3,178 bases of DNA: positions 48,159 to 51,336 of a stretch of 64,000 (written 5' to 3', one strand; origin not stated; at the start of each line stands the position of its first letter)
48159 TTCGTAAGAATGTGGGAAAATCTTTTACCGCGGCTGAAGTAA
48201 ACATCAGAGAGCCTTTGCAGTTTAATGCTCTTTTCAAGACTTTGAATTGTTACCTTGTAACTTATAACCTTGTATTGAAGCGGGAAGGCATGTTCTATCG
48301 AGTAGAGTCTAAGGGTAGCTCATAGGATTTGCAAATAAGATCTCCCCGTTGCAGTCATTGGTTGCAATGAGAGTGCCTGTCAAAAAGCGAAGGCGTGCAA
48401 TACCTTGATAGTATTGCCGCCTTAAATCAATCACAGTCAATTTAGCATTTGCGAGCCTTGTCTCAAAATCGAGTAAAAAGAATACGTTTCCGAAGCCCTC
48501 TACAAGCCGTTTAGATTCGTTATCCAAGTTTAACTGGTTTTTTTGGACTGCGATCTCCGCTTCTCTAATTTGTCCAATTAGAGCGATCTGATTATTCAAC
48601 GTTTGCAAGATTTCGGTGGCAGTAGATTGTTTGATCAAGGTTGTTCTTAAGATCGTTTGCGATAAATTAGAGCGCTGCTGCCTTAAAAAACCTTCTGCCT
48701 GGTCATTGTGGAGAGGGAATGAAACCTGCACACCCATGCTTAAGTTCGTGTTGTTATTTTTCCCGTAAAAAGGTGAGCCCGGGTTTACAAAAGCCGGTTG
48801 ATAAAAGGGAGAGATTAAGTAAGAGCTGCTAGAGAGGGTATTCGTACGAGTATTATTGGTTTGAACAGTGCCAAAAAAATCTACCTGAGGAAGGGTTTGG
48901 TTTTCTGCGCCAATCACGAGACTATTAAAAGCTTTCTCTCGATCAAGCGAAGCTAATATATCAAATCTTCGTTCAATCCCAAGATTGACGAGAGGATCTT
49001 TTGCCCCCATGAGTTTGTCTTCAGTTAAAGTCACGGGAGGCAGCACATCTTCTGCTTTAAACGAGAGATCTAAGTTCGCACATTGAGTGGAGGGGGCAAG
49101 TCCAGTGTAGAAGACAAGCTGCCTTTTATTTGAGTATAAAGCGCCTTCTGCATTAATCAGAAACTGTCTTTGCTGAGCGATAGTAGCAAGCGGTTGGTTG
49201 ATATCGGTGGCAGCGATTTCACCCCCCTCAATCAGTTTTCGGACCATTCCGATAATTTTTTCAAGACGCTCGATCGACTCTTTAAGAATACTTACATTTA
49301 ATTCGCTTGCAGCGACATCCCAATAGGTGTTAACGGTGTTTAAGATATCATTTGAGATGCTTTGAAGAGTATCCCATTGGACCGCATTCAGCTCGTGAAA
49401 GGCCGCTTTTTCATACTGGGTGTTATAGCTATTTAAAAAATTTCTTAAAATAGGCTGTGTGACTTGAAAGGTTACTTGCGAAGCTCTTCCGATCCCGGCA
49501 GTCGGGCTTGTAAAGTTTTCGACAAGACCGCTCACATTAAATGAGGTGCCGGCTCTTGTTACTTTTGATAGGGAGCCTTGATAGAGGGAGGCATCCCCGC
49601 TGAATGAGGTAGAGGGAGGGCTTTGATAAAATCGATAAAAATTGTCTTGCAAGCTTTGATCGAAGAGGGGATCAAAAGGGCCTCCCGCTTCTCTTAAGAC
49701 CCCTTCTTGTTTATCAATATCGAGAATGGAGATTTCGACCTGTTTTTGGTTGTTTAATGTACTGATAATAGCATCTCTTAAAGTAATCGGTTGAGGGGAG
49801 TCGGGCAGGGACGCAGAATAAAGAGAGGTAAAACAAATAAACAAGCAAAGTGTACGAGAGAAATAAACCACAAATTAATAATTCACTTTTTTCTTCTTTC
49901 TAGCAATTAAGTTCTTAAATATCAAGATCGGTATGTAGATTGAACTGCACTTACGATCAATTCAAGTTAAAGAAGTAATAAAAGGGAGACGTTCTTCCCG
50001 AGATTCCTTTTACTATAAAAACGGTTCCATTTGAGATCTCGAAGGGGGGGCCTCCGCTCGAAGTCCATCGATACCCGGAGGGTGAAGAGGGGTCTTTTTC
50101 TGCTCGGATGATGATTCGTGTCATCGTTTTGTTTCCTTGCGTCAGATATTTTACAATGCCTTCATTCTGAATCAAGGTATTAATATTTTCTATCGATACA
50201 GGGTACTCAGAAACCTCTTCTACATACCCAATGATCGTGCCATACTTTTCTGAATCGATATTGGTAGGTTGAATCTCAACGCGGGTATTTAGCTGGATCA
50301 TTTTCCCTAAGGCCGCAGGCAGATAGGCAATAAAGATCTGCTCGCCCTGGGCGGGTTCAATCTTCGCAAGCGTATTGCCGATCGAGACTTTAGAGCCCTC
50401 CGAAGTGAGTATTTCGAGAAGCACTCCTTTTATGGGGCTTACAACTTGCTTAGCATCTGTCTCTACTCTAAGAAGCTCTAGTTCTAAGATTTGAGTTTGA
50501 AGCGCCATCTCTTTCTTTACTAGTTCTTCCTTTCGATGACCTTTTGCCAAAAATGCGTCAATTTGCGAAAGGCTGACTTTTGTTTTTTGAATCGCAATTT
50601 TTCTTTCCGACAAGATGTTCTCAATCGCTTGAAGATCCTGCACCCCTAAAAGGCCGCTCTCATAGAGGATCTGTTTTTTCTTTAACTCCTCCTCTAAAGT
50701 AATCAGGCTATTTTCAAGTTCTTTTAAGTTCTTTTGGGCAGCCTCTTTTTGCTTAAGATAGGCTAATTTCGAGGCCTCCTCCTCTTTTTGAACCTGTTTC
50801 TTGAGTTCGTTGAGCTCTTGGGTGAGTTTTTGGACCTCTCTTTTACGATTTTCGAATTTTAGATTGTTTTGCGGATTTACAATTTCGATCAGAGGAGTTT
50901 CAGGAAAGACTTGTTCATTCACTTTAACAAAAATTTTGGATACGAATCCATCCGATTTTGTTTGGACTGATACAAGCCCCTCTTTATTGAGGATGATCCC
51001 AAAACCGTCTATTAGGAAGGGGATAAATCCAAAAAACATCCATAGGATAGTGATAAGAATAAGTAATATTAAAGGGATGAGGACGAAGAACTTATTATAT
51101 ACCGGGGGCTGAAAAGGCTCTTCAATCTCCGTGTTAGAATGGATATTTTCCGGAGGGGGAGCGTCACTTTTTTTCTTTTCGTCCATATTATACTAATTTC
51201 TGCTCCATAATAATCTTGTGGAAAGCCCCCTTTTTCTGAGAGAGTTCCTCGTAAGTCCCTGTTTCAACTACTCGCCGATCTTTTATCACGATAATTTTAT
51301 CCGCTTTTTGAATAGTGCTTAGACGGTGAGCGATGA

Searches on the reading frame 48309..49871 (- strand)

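Call 6: search_protein_families(library=pfam, proteins=[window:48309-49871:-])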
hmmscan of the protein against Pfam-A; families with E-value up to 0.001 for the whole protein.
window:48309-49871:- (520 aa): 1 family
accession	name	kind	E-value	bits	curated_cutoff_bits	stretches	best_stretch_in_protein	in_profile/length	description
PF02321.23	OEP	-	2.1e-24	86.8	22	2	293-499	3-187/187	Outer membrane efflux protein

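Call 9: search_protein_families(library=ncbifam, proteins=[window:48309-49871:-], max_evalue=0.1)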
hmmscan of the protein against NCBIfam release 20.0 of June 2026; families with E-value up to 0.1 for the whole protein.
window:48309-49871:- (520 aa): 2 families
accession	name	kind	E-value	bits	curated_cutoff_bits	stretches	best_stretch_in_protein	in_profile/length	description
TIGR01844.1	type_I_sec_TolC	subfamily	5e-17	62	225.15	1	127-504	64-403/414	TolC family outer membrane protein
TIGR01845.1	outer_NodT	subfamily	0.00028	19.8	210.05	1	163-343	155-324/460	efflux transporter outer membrane subunit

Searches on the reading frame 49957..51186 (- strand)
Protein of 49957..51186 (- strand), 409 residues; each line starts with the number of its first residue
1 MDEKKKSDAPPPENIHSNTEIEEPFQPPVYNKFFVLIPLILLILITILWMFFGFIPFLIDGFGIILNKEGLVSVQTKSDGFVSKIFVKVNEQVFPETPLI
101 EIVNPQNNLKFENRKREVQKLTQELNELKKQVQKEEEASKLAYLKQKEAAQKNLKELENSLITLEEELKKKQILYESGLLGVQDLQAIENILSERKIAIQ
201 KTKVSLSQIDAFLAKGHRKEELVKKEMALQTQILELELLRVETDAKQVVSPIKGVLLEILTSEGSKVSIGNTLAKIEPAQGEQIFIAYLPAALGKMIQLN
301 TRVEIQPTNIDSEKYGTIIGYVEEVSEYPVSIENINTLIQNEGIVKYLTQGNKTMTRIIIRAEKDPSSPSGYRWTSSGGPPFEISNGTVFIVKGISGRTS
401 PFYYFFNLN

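Call 6: search_protein_families(library=pfam, proteins=[window:49957-51186:-])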
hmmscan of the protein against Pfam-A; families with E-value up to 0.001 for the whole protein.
window:49957-51186:- (409 aa): 3 families
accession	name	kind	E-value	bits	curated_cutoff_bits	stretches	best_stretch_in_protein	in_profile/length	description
PF00364.28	Biotin_lipoyl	-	2.4e-05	24.5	22.1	0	247-276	44-73/73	Biotin-requiring enzyme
PF13437.12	HlyD_3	-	4.9e-05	24.5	22.2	0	248-327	2-78/106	HlyD family secretion protein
PF16576.10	HlyD_D23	-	8.3e-05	22.4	30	0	66-323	14-185/214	Barrel-sandwich domain of CusB or HlyD membrane-fusion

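Call 9: search_protein_families(library=ncbifam, proteins=[window:49957-51186:-], max_evalue=0.1)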
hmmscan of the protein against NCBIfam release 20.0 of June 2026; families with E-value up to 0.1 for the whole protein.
window:49957-51186:- (409 aa): 21 families
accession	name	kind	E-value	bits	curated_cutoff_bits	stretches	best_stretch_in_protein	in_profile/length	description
TIGR03794.1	NHLM_micro_HlyD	equivalog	5.2e-49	167.3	156.2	2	111-393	123-403/421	NHLP bacteriocin system secretion protein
TIGR01843.1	type_I_hlyD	subfamily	1e-07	31.3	208.65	1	115-327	135-353/422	HlyD family type I secretion periplasmic adaptor subunit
NF002939.0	PRK03598.1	equivalog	2.2e-06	27.1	393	1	132-332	93-291/332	secretion protein HlyD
TIGR01730.1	RND_mfp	subfamily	2.3e-05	23.5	94.9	2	186-280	67-169/322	efflux RND transporter periplasmic adaptor subunit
TIGR00998.1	8a0101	subfamily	0.00056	18.9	390.8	1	113-279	77-238/334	EmrA/EmrK family multidrug efflux transporter periplasmic adaptor subunit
NF008814.0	PRK11854.1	equivalog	0.00061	18.3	722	1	238-280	138-182/637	pyruvate dehydrogenase complex dihydrolipoyllysine-residue acetyltransferase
TIGR01347.1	sucB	equivalog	0.00074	18.8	378.65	1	238-278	34-76/404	dihydrolipoyllysine-residue succinyltransferase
NF006761.0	PRK09282.1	domain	0.001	17.7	402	1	117-277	399-553/591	pyruvate carboxylase subunit B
NF011715.0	PRK15136.1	equivalog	0.0012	17.5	563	1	151-323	126-287/390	multidrug efflux MFS transporter periplasmic adaptor subunit EmrA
NF004309.0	PRK05704.1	equivalog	0.0015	18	449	1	230-281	33-81/408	2-oxoglutarate dehydrogenase complex dihydrolipoyllysine-residue succinyltransferase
TIGR01485.1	SPP_plant-cyano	equivalog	0.0023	17.5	183.65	1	116-178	97-156/249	sucrose-phosphate phosphatase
NF004173.0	PRK05641.1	equivalog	0.0025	18.4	199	0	246-277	85-116/153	putative acetyl-CoA carboxylase biotin carboxyl carrier protein subunit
TIGR02927.1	SucB_Actino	equivalog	0.0034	16.2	423.45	1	238-278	160-202/579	2-oxoglutarate dehydrogenase, E2 component, dihydrolipoamide succinyltransferase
NF011157.0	PRK14562.1-2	equivalog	0.0087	15.8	238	1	111-185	8-83/191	haloacid dehalogenase superfamily protein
TIGR02971.1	heterocyst_DevB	subfamily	0.021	14.2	129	1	82-268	27-227/327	ABC exporter membrane fusion protein, DevB family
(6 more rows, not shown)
